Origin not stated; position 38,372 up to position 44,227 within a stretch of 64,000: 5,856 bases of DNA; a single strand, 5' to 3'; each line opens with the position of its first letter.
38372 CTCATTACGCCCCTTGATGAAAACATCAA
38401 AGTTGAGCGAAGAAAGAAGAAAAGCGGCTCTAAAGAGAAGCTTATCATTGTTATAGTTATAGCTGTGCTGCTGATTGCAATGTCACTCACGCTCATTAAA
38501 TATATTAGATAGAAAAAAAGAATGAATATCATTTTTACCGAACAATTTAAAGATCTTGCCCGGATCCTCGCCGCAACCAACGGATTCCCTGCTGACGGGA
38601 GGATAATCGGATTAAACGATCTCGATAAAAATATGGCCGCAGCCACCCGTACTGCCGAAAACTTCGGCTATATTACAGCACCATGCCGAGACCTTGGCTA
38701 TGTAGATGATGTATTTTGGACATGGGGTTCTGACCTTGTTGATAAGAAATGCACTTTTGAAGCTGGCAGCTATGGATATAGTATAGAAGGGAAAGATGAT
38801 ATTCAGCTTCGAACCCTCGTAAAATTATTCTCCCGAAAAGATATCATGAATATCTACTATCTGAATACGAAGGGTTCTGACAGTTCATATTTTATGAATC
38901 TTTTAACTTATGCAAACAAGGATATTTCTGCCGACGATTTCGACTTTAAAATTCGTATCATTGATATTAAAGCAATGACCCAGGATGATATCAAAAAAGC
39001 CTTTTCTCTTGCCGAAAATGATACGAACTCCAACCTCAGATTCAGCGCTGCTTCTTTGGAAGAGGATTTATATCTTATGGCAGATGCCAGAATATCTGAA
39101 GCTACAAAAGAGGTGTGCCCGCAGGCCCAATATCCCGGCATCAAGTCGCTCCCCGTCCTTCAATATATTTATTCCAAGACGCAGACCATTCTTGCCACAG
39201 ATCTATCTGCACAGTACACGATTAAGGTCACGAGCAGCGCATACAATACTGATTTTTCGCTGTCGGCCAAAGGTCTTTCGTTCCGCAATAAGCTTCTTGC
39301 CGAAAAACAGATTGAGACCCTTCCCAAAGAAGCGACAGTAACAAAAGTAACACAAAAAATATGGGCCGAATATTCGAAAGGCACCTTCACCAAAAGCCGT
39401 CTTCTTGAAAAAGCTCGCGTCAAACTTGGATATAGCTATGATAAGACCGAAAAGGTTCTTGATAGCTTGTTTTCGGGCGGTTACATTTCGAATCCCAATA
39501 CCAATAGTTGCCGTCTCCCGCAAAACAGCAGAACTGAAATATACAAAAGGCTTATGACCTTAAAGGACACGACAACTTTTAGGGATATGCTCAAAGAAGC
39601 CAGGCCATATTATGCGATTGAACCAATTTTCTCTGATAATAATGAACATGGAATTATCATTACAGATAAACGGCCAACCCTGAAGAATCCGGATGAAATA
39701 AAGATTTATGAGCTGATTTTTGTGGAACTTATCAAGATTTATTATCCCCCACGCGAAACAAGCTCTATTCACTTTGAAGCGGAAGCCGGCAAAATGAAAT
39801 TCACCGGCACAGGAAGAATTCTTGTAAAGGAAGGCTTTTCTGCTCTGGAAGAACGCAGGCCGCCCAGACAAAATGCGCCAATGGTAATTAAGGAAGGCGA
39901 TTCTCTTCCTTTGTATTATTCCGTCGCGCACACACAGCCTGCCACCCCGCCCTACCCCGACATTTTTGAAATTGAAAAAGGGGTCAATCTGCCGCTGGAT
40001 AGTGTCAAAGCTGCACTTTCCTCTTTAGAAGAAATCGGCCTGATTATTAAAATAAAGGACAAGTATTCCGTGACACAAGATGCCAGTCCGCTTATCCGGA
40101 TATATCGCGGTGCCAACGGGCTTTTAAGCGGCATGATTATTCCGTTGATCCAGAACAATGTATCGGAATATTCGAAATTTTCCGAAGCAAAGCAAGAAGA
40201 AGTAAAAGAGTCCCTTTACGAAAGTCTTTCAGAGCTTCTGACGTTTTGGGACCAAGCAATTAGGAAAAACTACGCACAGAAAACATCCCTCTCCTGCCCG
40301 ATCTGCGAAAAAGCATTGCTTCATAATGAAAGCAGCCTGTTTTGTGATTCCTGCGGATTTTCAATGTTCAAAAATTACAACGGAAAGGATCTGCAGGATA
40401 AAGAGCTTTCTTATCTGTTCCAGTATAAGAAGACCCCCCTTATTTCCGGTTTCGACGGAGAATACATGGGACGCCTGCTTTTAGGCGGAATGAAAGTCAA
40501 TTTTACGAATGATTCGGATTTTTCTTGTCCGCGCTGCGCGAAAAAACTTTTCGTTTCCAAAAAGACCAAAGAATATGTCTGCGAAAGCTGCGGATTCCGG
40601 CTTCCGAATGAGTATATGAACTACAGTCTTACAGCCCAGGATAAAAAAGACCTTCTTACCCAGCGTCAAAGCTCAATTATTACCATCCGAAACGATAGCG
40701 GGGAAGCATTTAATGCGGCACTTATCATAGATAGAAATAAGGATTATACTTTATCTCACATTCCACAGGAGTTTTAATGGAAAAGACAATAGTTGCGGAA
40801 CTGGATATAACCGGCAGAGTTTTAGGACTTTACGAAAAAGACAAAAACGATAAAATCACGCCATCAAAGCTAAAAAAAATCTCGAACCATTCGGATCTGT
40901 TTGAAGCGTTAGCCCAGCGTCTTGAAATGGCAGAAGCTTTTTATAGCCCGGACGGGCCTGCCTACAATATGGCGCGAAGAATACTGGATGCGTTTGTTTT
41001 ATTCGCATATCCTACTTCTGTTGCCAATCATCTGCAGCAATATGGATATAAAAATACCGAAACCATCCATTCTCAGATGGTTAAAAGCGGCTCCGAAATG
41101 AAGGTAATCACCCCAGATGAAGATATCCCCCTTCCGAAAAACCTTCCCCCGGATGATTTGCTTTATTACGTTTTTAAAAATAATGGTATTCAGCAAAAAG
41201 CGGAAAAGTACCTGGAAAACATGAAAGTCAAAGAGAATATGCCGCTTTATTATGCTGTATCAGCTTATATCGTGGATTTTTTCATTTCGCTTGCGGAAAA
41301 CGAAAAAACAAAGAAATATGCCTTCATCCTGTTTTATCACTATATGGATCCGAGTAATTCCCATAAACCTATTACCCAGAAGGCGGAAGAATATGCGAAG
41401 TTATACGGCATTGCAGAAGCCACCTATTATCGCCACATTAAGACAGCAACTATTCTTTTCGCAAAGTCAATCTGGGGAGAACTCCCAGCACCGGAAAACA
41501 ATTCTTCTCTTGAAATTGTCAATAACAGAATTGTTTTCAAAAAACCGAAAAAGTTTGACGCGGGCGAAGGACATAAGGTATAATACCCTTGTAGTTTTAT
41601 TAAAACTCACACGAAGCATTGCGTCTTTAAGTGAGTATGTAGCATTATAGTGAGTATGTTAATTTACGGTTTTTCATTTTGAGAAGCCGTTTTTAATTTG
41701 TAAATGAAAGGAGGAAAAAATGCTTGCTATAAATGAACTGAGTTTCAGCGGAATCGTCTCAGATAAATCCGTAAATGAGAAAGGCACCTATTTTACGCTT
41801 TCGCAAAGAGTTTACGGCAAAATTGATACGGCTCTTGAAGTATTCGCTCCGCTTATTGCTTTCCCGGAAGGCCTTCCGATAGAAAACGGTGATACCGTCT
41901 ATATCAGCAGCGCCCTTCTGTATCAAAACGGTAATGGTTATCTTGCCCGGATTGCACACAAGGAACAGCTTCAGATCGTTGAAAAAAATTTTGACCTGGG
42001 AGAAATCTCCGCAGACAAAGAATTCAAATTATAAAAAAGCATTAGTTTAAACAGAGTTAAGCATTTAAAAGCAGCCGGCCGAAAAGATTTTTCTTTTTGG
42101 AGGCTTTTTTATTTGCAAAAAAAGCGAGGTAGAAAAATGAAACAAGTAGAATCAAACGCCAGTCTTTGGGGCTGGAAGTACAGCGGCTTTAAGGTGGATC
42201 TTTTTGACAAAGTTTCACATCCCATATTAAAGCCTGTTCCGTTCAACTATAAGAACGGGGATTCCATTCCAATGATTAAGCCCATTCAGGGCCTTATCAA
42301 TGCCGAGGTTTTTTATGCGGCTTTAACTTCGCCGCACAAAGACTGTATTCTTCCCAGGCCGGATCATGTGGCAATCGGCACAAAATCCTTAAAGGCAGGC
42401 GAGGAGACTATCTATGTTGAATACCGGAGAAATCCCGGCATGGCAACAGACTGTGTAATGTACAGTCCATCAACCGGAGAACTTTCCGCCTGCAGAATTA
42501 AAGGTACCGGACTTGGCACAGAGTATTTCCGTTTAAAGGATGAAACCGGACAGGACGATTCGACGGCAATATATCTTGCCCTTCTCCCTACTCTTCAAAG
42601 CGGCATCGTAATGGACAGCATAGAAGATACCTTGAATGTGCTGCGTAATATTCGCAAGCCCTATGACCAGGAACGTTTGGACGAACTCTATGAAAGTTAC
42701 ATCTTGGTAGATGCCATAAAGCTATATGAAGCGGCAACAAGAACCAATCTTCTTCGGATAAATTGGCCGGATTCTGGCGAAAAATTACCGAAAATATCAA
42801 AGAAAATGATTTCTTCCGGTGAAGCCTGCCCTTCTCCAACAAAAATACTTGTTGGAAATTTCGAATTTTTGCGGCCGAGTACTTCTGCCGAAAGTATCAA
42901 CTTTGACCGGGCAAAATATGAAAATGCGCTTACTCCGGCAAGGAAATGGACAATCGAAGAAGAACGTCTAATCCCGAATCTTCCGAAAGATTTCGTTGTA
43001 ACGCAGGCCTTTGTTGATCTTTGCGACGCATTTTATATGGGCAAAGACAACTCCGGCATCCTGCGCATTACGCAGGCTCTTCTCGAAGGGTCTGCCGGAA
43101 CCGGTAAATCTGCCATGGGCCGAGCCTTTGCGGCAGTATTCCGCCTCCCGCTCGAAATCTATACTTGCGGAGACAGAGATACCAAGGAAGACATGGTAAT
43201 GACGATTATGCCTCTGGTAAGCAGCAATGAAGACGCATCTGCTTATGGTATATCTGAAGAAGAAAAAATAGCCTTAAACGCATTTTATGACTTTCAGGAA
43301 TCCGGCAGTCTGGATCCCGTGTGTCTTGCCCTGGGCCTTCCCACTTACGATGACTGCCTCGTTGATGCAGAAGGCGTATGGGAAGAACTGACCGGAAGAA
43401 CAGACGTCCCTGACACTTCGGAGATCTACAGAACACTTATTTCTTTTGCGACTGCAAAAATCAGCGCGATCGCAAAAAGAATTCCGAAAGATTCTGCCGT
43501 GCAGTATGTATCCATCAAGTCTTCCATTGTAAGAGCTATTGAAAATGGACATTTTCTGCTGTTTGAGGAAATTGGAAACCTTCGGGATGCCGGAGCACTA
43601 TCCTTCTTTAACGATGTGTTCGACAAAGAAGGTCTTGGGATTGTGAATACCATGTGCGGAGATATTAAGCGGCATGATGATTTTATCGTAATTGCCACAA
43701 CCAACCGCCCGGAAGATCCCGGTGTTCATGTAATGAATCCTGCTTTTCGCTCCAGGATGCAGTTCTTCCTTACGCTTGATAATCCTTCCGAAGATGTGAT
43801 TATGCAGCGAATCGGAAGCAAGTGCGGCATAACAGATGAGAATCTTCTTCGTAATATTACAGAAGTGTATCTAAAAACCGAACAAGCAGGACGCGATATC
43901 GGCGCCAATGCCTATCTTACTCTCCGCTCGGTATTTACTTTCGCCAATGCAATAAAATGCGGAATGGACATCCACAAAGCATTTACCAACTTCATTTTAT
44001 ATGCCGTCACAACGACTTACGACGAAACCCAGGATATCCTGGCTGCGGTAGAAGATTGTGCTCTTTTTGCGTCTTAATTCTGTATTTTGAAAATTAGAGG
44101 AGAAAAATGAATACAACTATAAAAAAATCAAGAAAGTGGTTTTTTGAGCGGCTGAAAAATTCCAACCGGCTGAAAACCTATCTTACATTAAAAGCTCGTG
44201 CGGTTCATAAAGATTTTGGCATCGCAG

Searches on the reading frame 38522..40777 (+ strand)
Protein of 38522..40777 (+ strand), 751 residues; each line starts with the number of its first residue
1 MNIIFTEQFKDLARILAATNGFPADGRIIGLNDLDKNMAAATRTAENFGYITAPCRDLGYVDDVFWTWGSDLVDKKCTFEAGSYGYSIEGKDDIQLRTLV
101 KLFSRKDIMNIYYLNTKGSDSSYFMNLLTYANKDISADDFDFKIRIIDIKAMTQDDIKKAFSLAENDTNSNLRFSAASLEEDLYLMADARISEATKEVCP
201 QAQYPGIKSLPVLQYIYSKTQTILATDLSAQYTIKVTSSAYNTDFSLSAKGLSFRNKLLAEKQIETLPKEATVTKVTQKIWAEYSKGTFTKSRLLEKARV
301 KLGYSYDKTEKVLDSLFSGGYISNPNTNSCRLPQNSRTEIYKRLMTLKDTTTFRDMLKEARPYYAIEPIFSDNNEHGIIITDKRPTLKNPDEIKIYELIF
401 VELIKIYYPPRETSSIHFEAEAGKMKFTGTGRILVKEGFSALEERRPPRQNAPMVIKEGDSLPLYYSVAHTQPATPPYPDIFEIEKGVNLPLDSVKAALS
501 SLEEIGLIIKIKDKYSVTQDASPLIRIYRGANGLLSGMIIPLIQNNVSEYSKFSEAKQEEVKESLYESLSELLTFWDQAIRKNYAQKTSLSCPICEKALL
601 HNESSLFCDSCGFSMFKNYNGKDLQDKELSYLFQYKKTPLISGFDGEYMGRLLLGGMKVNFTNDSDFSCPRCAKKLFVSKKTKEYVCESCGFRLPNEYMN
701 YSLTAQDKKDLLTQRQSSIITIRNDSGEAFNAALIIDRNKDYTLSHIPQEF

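Call 12: search_protein_families(library=pfam, proteins=[window:38522-40777:+], max_evalue=0.001)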
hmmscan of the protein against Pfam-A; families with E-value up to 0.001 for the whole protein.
window:38522-40777:+ (751 aa): 6 families
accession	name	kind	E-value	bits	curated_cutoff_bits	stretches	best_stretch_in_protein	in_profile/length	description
PF01131.25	Topoisom_bac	-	4.8e-24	85.5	35.1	1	211-467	46-311/411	DNA topoisomerase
PF13342.12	Toprim_Crpt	-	6.8e-12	45.6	32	1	610-644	1-35/60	C-terminal repeat of topoisomerase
PF14768.12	RPA_interact_C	-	2.7e-06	28.3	25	0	592-624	2-36/80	Replication protein A interacting C-terminal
PF07282.18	Cas12f1-like_TNB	-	0.00036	21.1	26.3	0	585-621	24-56/60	Cas12f1-like, TNB domain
PF08271.17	Zn_Ribbon_TF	-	0.00036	20.5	29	0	668-692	2-27/43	TFIIB zinc-binding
PF14947.12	HTH_45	-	0.00082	19.8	25.5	0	484-527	25-68/77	Winged helix-turn-helix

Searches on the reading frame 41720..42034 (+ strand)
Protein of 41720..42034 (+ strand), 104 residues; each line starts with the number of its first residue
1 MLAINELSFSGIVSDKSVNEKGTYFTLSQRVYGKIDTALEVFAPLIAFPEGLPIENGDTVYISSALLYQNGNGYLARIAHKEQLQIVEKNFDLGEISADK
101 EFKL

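Call 10: search_protein_families(library=pfam, proteins=[window:41720-42034:+], max_evalue=0.01)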
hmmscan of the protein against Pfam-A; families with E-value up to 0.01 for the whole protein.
window:41720-42034:+ (104 aa): 0 families

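Call 42: search_protein_families(library=ncbifam, proteins=[window:41720-42034:+], max_evalue=0.01)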
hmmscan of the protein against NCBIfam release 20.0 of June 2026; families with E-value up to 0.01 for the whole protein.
window:41720-42034:+ (104 aa): 0 families

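Call 75: predict_structure(protein=window:41720-42031:+)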
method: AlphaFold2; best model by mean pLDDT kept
length: 104 residues; sequences in the alignment: 1
mean_pLDDT: 51.1   pTM: 0.45
mean pLDDT of the five models: 51.1, 49.6, 44.1, 35.0, 32.7
residues with pLDDT >= 90: 0; 70-90: 5; 50-70: 51; < 50: 48
segments of 3 or more residues with pLDDT < 50: 1-5, 47-61, 80-104
pLDDT, mean of each block of 10 residues (from residue 1): 44 67 65 53 48 42 60 55 40 42 38
secondary structure, 60 per line:
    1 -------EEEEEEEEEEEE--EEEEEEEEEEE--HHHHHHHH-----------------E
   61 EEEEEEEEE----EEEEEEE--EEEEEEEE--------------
elements in order: E8-19 E22-32 H35-42 E60-69 E74-80 E83-90

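Call 76: find_homologous_proteins(query=window:41720-42031:+, max_evalue=0.01)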
Query window:41720-42031:+ (104 aa): 1 proteins with E <= 0.01 among 1 candidates.
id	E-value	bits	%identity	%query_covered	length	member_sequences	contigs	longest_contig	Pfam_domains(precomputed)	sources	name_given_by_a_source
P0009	3.9e-60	217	100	100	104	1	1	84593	-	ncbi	-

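Call 97: search_solved_structures(query=window:41720-42031:+, max_evalue=10)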
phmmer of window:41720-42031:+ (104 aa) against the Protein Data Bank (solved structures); distinct sequences matched with E-value up to 10: 6.
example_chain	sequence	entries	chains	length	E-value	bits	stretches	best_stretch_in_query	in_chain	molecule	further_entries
8bg1_B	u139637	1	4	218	0.75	12.9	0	46-77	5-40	pT1511 Fab light chain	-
6y54_L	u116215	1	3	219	0.77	12.9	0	48-76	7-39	Fab A1.1 L chain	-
9ik8_E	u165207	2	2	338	0.95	12.6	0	18-76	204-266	scFv16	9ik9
7ucx_L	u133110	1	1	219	0.96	12.6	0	48-76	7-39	11H1 Fab Light chain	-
9x1l_A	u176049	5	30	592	1.2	12.2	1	47-82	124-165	DNA helicase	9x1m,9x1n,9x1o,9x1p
8bbh_L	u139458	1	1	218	1.6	11.9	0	48-78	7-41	Light Chain of TL1 Fab fragment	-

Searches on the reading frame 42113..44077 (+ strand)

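Call 10: search_protein_families(library=pfam, proteins=[window:42113-44077:+], max_evalue=0.01)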
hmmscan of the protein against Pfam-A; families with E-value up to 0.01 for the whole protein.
window:42113-44077:+ (654 aa): 2 families
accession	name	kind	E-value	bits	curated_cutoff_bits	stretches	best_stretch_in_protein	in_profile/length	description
PF07728.20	AAA_5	-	5.1e-10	39.9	22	1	467-549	55-139/139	AAA domain (dynein-related subfamily)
PF00004.35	AAA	-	0.00032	21.6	21.2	0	480-553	59-127/131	ATPase family associated with various cellular activities (AAA)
